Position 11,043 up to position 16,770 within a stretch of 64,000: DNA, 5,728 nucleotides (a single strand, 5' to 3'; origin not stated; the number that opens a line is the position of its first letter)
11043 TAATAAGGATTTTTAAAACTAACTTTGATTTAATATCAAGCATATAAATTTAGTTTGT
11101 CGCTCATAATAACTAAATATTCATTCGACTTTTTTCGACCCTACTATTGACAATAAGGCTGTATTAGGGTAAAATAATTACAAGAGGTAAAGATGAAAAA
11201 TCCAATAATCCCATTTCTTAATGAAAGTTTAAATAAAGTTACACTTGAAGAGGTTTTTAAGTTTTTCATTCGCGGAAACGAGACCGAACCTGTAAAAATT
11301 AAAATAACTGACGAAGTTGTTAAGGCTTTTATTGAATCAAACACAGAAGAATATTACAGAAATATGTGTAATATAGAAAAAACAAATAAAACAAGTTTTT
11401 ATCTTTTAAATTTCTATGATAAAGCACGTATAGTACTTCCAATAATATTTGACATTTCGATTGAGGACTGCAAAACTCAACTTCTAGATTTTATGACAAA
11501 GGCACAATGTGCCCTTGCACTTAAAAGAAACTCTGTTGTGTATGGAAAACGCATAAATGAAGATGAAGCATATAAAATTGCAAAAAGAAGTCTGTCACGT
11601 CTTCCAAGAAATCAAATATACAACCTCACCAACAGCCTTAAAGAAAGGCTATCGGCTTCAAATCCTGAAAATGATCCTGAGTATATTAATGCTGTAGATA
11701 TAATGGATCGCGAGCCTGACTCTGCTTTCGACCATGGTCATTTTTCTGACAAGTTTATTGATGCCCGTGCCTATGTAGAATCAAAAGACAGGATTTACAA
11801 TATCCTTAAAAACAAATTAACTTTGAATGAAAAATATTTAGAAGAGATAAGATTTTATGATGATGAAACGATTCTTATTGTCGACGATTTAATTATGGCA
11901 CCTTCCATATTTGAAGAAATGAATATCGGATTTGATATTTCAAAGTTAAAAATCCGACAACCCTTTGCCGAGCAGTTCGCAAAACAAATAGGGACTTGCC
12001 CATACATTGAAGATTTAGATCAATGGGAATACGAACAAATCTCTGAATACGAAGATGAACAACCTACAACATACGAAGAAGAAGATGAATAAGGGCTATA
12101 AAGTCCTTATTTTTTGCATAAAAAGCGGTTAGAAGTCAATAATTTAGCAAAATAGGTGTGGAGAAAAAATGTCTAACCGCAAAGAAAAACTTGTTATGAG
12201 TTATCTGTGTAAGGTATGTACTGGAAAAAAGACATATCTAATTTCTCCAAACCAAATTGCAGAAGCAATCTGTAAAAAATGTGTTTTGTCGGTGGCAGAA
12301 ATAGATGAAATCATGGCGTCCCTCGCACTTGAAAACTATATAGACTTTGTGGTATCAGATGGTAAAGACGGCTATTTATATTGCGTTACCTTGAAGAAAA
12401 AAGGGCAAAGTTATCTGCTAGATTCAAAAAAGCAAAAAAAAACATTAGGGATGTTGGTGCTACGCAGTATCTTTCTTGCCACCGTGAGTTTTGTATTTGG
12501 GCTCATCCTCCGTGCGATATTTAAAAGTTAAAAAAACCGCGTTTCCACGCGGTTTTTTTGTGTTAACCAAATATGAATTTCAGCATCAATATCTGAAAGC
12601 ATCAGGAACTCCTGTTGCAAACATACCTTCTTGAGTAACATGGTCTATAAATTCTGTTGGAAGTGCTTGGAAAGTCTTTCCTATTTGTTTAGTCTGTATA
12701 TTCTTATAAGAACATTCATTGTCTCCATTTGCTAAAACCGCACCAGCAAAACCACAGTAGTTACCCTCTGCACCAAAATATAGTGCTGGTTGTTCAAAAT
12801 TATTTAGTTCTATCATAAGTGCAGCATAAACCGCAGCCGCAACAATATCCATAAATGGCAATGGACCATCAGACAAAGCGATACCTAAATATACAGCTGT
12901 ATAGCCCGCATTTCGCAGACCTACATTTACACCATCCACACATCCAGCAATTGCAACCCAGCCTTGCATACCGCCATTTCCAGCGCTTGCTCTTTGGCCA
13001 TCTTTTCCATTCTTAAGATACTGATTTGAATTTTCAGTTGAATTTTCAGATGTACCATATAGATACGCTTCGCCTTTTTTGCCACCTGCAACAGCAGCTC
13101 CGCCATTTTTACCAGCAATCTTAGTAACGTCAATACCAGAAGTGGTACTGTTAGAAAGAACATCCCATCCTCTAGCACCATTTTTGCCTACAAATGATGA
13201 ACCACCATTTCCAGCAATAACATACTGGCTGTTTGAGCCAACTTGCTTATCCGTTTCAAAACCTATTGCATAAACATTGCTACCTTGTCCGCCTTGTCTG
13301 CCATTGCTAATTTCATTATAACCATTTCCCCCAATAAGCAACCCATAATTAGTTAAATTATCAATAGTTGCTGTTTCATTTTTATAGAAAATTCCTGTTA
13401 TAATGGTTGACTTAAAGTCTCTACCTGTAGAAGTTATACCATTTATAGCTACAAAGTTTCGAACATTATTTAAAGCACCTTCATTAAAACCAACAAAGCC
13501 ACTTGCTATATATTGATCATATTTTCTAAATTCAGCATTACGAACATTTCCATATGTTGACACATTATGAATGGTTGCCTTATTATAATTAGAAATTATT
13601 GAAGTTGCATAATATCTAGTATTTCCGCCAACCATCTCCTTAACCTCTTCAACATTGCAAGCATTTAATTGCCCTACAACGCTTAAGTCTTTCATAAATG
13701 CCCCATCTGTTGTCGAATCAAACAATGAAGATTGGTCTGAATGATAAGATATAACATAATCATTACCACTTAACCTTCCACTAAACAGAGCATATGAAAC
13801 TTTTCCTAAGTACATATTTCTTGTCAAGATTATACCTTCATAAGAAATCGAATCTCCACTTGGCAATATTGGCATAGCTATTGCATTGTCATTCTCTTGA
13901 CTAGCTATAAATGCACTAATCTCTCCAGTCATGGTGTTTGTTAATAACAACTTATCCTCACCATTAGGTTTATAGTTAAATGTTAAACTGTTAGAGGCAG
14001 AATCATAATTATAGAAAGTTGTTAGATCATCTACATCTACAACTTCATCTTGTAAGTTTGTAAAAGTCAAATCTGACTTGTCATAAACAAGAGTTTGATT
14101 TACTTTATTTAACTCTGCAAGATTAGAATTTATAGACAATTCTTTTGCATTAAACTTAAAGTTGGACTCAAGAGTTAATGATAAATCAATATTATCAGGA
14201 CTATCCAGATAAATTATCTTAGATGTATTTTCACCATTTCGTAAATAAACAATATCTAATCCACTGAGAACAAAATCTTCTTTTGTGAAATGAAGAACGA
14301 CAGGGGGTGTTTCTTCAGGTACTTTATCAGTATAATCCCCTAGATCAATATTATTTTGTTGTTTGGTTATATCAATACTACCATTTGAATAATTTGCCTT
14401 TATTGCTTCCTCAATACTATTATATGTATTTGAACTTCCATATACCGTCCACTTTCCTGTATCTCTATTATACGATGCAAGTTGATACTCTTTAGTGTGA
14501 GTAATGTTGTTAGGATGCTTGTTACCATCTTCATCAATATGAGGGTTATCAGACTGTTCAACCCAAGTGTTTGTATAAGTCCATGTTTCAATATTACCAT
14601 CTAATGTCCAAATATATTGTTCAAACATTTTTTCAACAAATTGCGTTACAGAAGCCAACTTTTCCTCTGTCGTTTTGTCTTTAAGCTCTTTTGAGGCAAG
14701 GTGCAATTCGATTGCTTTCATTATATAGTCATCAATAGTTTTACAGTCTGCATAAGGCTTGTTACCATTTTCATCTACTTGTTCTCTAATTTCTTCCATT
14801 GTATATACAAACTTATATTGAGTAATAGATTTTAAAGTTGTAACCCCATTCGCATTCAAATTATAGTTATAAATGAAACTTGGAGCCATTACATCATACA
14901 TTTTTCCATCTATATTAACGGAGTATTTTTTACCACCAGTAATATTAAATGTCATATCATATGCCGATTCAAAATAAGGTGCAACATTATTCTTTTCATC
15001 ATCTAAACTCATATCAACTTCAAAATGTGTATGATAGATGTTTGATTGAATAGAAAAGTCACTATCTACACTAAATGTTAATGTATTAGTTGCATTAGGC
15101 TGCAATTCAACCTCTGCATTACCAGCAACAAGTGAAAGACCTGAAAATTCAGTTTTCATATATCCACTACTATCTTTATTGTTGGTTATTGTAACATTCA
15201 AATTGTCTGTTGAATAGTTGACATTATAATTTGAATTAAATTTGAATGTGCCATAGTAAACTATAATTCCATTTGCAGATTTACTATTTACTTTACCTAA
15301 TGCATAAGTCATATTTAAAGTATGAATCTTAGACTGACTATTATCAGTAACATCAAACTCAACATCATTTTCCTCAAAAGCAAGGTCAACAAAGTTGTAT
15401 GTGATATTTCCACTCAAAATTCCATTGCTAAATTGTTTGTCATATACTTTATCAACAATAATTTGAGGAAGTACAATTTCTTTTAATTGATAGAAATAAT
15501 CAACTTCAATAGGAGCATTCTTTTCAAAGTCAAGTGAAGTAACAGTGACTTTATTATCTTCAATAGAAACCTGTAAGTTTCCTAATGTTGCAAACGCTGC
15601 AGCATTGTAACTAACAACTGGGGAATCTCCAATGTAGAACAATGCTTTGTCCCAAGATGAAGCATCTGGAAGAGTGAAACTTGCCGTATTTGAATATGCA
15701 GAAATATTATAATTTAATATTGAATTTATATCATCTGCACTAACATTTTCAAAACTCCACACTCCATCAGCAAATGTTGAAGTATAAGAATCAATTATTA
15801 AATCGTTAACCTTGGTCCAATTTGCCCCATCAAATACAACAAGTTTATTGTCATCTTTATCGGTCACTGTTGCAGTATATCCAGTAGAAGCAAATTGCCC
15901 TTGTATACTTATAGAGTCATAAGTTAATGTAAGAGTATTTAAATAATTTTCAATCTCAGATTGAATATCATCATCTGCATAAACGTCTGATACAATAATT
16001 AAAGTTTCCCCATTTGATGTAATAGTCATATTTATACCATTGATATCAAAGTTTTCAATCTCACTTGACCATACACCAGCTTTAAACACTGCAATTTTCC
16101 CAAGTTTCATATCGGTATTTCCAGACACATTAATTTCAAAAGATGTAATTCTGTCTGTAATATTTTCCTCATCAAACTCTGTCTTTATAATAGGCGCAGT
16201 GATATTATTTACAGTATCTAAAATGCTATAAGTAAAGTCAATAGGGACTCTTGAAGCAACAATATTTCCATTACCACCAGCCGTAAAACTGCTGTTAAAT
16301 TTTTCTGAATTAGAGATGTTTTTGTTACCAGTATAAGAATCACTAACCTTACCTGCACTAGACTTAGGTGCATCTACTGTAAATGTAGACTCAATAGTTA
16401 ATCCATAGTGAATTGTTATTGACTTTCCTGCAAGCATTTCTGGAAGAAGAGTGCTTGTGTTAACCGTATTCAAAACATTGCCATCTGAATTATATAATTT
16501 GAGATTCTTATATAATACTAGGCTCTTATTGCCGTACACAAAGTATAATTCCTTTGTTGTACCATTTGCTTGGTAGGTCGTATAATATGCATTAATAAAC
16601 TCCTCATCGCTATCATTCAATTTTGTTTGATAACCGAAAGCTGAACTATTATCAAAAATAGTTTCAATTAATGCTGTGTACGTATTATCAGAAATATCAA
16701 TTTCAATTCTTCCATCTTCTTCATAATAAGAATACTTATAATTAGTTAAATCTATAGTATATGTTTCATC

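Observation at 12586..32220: Single 19.6-kb gene encoding a ~6544-aa lipoprotein built from GLUG-type repeats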

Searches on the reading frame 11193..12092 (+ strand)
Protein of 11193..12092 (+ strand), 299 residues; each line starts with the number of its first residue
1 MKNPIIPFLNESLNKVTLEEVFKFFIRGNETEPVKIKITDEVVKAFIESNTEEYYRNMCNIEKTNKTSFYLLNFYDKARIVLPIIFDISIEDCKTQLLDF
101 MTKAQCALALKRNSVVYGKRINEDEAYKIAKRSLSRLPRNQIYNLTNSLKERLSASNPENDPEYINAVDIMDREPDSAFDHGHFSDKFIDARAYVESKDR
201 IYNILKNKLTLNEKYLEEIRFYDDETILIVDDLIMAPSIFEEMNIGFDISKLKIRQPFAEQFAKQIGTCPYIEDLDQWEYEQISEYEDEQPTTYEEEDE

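Call 7: search_protein_families(library=pfam, proteins=[window:11193-12092:+], max_evalue=0.001)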
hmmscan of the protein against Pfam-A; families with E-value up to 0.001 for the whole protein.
window:11193-12092:+ (299 aa): 0 families

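Call 44: find_encoding_contigs(protein=window:11193-12092:+, flank=1000, max_places=4)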
Protein window:11193-12092:+ (299 aa): no gene with exactly this product is on record in the collection.

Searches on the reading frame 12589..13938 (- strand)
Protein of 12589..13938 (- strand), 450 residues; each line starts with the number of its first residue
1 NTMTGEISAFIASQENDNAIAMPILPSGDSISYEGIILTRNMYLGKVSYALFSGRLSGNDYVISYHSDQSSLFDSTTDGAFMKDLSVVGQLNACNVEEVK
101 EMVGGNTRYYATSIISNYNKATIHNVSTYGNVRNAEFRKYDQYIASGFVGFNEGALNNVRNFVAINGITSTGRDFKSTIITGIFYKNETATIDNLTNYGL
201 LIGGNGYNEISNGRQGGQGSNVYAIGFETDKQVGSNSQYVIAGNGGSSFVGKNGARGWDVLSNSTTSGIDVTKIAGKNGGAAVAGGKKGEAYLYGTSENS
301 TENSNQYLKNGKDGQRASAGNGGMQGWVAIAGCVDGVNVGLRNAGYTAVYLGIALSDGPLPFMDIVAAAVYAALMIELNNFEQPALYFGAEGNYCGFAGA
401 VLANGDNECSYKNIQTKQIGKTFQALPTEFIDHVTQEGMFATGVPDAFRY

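Call 25: find_homologous_proteins(query=window:12589-13938:-, max_evalue=0.001)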
Query window:12589-13938:-: 8000 candidates shared short words with the query, none scored E <= 0.001.

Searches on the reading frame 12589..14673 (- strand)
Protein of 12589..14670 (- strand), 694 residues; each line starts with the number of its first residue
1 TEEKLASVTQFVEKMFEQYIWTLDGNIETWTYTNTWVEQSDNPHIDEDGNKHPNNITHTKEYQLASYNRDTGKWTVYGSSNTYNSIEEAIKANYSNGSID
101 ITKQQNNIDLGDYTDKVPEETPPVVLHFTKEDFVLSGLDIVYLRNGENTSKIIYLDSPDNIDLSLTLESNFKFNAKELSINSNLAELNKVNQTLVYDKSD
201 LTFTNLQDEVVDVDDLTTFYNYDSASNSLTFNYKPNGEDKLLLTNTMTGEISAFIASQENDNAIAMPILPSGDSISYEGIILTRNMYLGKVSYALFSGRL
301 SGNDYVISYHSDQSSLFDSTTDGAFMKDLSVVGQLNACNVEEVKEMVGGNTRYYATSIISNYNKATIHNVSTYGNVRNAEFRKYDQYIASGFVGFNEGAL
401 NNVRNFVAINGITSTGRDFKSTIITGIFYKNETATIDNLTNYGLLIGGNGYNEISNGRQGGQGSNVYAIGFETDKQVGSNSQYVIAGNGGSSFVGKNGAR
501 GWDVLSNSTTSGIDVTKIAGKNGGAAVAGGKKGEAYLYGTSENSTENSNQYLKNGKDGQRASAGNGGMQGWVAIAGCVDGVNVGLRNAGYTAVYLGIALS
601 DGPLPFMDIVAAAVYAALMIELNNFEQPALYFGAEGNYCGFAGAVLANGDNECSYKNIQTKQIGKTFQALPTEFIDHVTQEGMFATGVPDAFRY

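Call 11: search_protein_families(library=pfam, proteins=[window:12589-14670:-], max_evalue=1)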
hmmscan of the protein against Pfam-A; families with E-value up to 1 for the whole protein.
window:12589-14670:- (694 aa): 0 families

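Call 60: predict_structure(alignment_id=A3)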
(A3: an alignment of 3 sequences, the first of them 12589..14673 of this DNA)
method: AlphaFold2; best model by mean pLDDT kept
length: 695 residues; sequences in the alignment: 3
mean_pLDDT: 30.4   pTM: 0.24
mean pLDDT of the five models: 30.4, 30.0, 28.6, 28.1, 27.4
residues with pLDDT >= 90: 0; 70-90: 35; 50-70: 54; < 50: 606
segments of 3 or more residues with pLDDT < 50: 1-25, 107-123, 135-695
pLDDT, mean of each block of 10 residues (from residue 1): 27 30 50 58 53 55 70 77 81 76 56 36 54 40 29 26 24 22 23 33 34 35 27 28 28 21 22 21 19 20 21 21 22 21 24 24 22 24 26 24 24 24 27 27 24 22 23 21 21 21 22 21 21 22 23 22 22 21 21 26 27 32 30 28 26 25 24 27 25 22
secondary structure, 60 per line:
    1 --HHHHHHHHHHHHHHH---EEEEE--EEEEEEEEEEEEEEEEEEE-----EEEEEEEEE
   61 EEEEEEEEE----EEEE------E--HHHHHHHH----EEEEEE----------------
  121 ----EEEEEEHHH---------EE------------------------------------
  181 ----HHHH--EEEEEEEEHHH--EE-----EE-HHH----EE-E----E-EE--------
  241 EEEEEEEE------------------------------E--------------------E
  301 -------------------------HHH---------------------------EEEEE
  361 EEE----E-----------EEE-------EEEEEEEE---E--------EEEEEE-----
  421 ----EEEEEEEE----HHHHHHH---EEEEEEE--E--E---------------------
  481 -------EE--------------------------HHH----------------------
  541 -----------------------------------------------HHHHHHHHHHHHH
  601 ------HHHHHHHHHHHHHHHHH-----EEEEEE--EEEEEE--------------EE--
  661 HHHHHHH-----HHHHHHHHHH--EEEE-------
elements in order (helices of 4 or more, strands of 3 or more residues): H3-17 E21-25 E28-46 E52-69 E74-77 H87-94 E99-104 E125-130 H185-188 E191-198 E241-248 E356-363 E380-382 E390-397 E410-415 E425-432 H437-443 E447-453 H588-600 H607-623 E629-634 E637-642 H661-667 H673-682 E685-688
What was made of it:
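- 12589..13338 (-): Glycine-rich C-terminal region (aa 6295-6544, 17% Gly). Motifs ASAGNG, QP and P-x-E are invariant across four alleles; DGPLP and LPTE are kept in two of the three allele classes. The AlphaFold2 model failed at pLDDT 30 (call 60).
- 12805..12912 (-): Hydrophobic two-helix stretch (aa ~6437-6472), kept in all three allele classes. The helices appear only in the low-confidence model (call 60).
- The low-confidence model draws two helices there (call 60). The model has pLDDT 30 and cannot be trusted (call 60).
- Tried and rejected: The AlphaFold2 model of the C-terminal 695 aa, built with three alleles, failed at pLDDT 30 (call 60).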

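Call 88: find_related_loci(query=A3, collection=metagenome_contigs, flank=3000)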
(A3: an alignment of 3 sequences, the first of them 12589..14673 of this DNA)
Query A3 (695 aa) in metagenome_contigs; peptide patterns used: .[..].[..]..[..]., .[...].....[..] (x = any residue, [..] = any of these).
125 stretches matched a pattern, but none encodes a relative of the query by tblastn (E <= 1e-3).

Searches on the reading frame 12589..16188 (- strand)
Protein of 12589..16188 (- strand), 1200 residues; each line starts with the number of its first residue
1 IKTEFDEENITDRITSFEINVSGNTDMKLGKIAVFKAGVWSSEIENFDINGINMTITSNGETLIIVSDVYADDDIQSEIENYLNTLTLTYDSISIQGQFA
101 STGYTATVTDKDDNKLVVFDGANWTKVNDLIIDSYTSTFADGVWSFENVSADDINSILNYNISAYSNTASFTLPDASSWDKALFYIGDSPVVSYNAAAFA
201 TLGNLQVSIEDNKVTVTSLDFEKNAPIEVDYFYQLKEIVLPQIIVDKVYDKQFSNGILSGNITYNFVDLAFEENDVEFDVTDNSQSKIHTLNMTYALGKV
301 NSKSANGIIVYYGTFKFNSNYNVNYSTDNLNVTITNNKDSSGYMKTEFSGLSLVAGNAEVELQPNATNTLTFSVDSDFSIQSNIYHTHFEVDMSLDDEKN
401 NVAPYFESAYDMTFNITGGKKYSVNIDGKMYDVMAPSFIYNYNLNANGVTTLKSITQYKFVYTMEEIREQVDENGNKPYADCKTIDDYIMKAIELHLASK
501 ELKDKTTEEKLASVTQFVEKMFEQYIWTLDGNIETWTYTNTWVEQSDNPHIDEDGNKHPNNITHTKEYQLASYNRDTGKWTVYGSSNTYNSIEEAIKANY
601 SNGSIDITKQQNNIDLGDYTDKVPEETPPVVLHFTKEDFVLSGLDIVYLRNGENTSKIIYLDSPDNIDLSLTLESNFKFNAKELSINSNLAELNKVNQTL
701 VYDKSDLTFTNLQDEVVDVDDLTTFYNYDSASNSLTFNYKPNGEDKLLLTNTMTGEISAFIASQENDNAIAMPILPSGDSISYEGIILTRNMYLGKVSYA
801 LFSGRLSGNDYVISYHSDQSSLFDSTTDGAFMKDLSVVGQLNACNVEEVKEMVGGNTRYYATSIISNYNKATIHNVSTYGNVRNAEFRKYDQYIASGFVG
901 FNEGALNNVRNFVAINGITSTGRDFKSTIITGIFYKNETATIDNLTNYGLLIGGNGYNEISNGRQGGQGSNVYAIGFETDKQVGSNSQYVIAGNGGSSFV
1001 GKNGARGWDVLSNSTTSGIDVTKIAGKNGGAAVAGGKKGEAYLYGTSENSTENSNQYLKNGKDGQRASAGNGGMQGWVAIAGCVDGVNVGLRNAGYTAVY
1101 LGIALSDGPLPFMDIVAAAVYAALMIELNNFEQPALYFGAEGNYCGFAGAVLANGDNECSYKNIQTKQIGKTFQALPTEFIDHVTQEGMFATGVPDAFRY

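Call 40: search_protein_representatives(protein=window:12589-16188:-)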
Query: 1200 residues. Proteins with E-value up to 0.001 (for the whole library): 1; up to 1e-10: 1; up to 1e-30: 1. The best 1 are listed.
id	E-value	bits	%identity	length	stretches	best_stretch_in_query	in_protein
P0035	0.0e+00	1273.5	57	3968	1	1-1199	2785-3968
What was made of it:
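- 12589..13338 (-): No homologue was found outside the lineage (call 40).
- Only the last 1200 aa were searched exhaustively for homologues (call 40).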

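Call 81: find_encoding_contigs(protein=P0035, flank=8000, max_places=3)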
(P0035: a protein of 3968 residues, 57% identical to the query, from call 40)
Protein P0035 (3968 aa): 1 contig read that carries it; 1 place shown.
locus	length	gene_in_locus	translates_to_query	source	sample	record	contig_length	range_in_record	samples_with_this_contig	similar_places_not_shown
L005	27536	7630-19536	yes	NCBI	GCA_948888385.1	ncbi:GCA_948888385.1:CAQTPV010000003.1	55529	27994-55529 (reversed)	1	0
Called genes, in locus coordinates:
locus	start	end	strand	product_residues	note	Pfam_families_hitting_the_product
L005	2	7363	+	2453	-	?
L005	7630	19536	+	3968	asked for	-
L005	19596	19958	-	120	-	-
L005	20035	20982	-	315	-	-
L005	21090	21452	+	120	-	-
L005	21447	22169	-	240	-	PF14520:HHH_5 (weak), PF04002:RadC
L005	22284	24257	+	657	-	PF00270:DEAD (weak), PF04851:ResIII, PF17757:UvrB_inter, PF27431:UvrB_3rd, PF00271:Helicase_C, PF12344:UvrB, PF02151:UVR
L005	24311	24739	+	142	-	-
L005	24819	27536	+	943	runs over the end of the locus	PF00005:ABC_tran (faint), PF02463:SMC_N (faint), PF03193:RsgA_GTPase (faint), PF13304:AAA_21 (faint), PF13555:AAA_29 (faint), PF20703:nSTAND1 (faint), PF17760:UvrA_inter, PF17755:UvrA_DNA-bind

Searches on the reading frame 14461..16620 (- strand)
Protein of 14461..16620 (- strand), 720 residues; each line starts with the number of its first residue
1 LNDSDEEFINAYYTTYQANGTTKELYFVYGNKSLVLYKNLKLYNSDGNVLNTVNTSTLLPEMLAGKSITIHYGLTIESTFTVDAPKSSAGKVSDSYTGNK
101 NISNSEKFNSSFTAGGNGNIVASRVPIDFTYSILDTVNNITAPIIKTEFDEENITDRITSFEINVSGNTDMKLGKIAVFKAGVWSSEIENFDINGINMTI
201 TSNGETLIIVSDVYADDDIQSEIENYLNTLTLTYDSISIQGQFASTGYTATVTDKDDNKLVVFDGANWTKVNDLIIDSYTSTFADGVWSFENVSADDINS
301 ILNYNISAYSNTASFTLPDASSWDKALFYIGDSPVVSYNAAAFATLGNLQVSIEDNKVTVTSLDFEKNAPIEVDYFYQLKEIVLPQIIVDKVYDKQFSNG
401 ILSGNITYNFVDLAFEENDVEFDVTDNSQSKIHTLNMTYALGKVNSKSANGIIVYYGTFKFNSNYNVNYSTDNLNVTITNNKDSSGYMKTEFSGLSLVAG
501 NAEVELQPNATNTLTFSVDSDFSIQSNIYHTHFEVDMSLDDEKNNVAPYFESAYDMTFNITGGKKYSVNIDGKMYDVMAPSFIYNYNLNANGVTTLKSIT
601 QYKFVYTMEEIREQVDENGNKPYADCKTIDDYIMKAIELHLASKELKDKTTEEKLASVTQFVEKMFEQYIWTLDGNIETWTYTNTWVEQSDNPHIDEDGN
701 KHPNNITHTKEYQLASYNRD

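Call 11: search_protein_families(library=pfam, proteins=[window:14461-16620:-], max_evalue=1)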
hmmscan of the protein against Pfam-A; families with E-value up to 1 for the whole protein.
window:14461-16620:- (720 aa): 0 families
